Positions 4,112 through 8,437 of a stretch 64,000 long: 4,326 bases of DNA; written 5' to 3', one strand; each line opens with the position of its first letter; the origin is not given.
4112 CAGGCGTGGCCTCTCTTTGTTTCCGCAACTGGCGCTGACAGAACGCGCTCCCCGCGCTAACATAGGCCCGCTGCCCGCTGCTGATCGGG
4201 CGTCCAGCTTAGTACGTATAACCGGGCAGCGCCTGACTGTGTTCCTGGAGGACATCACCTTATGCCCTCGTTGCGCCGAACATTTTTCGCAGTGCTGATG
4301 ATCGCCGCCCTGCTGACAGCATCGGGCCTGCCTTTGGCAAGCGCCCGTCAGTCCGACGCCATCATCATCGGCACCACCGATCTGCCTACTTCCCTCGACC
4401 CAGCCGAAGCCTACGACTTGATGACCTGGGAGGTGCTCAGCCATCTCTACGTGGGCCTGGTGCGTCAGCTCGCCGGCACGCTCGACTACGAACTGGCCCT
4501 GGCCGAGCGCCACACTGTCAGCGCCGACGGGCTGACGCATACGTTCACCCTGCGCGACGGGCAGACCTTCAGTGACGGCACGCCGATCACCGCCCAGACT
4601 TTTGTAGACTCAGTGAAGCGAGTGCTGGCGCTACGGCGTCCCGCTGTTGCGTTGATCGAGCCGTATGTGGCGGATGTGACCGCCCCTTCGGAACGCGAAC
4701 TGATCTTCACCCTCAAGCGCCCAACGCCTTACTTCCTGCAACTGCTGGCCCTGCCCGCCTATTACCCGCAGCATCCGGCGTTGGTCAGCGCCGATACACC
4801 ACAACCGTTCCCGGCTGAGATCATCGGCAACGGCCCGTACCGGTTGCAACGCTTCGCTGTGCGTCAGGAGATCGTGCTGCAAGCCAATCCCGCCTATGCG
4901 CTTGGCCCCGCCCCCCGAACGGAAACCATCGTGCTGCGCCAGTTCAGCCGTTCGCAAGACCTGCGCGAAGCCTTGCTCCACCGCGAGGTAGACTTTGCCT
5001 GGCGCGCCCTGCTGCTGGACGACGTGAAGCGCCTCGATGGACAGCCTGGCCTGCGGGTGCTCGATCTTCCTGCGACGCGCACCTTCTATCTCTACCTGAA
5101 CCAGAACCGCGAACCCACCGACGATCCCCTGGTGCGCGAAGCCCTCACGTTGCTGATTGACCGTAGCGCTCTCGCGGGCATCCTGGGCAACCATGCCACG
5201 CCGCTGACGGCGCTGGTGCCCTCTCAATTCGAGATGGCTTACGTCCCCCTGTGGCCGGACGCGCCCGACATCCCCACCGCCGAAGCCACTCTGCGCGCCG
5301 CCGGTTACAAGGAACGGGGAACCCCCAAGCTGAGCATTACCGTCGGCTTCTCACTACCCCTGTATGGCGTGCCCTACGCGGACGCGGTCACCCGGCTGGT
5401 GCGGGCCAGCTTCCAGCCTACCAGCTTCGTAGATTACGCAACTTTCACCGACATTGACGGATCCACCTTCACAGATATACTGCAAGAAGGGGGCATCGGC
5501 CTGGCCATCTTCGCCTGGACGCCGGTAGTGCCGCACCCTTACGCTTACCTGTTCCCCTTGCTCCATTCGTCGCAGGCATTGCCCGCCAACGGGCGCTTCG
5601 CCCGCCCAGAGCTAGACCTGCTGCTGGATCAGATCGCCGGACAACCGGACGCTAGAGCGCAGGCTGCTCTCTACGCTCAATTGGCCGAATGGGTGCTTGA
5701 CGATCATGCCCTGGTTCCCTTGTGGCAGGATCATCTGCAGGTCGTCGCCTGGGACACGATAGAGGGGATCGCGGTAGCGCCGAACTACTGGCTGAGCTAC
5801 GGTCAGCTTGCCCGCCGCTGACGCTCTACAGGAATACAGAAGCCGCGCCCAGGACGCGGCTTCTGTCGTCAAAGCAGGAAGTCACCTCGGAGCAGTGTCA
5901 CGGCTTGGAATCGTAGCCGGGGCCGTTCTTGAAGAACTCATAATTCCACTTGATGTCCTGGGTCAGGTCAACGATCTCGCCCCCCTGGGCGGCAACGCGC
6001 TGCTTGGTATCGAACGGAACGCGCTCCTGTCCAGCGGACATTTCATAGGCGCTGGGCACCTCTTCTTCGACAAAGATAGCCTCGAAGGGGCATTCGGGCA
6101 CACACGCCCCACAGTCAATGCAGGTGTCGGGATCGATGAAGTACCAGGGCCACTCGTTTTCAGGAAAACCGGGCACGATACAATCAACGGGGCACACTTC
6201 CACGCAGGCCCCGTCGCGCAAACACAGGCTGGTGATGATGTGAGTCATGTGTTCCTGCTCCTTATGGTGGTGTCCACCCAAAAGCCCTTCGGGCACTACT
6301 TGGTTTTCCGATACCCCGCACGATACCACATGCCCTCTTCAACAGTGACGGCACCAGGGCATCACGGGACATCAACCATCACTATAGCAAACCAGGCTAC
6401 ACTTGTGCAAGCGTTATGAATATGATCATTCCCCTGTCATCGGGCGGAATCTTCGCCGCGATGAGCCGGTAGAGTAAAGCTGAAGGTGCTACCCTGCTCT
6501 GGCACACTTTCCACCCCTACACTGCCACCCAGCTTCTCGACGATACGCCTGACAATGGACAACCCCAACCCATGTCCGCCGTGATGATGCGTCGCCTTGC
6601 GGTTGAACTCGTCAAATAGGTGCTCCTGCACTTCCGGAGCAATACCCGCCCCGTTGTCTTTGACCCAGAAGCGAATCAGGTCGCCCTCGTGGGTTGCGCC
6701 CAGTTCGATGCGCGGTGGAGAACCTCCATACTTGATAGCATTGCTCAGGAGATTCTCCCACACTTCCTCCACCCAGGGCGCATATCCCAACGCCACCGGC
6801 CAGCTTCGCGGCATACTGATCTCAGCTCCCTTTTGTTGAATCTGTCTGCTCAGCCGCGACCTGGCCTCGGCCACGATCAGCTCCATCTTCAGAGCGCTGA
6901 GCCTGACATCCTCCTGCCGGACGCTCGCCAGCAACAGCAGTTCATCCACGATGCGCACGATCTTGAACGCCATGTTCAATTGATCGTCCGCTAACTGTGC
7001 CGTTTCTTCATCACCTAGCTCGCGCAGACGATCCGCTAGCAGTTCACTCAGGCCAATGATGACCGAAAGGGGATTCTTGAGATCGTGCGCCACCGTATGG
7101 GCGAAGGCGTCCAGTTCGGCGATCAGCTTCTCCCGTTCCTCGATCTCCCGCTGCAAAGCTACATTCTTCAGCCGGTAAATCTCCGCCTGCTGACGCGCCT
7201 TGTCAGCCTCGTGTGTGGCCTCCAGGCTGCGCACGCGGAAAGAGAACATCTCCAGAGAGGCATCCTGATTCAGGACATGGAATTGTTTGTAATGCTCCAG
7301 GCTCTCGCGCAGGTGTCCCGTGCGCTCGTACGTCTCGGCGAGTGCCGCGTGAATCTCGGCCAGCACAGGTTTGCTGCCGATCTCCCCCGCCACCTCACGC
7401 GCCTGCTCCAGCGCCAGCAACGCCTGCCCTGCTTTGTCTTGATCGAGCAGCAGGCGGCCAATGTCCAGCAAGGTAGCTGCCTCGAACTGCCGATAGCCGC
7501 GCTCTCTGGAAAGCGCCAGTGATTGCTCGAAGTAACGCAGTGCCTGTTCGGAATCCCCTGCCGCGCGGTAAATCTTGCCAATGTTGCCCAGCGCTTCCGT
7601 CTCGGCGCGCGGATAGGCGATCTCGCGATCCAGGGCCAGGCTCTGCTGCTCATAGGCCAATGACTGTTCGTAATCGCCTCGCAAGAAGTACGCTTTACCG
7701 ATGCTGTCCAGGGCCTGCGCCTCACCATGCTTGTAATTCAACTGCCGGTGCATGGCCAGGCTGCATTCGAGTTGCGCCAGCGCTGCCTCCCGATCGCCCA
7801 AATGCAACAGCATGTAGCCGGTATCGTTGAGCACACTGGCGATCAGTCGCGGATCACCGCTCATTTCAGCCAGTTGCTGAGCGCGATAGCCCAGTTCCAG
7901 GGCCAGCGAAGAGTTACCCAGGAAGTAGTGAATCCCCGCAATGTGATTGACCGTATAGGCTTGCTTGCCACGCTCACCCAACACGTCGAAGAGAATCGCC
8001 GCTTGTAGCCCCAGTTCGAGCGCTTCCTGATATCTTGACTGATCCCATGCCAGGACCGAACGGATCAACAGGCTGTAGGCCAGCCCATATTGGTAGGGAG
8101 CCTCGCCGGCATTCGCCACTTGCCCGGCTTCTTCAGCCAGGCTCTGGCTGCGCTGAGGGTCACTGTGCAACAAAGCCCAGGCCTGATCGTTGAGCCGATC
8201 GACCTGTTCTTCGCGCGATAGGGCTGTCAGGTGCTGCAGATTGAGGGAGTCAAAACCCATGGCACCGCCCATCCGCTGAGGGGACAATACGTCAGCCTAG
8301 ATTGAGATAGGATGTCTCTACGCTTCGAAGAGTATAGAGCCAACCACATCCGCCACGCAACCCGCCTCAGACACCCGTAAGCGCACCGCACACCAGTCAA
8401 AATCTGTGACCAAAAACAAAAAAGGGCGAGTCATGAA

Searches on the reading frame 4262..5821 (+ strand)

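Call 84: search_protein_families(library=pfam, proteins=[window:4262-5821:+], max_evalue=0.00001)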
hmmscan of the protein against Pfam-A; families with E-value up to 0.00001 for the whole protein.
window:4262-5821:+ (519 aa): 1 family
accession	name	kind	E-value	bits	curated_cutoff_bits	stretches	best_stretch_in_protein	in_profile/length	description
PF00496.27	SBP_bac_5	-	1.6e-62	212.2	32.4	1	77-438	3-365/368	Bacterial extracellular solute-binding proteins, family 5 Middle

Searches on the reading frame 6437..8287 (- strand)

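Call 84: search_protein_families(library=pfam, proteins=[window:6437-8287:-], max_evalue=0.00001)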
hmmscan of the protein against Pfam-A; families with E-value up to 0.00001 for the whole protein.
window:6437-8287:- (616 aa): 9 families
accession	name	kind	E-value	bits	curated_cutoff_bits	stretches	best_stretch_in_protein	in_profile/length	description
PF02518.31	HATPase_c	-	1.5e-26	93.4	26.4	1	505-609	5-110/111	Histidine kinase-, DNA gyrase B-, and HSP90-like ATPase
PF13424.12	TPR_12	-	2e-25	89.2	30.1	3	232-300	5-75/77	Tetratricopeptide repeat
PF07719.23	TPR_2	-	1.1e-11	44.3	27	0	231-260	2-31/34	Tetratricopeptide repeat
PF13374.12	TPR_10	-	3.6e-10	39.9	27.5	0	232-262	4-34/42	Tetratricopeptide repeat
PF00512.31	HisKA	-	4.8e-10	39.8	26.9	1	393-458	3-65/66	His Kinase A (phospho-acceptor) domain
PF00515.34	TPR_1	-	1.9e-09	37.4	27.8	0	231-260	2-31/34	Tetratricopeptide repeat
PF13176.12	TPR_7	-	2.9e-09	36.7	27.9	1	232-263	1-32/36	Tetratricopeptide repeat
PF17874.7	TPR_MalT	-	1.6e-06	28.1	45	1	191-387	41-243/336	MalT-like TPR region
PF13181.12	TPR_8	-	3.4e-06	27.2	25.7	0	231-261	2-32/34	Tetratricopeptide repeat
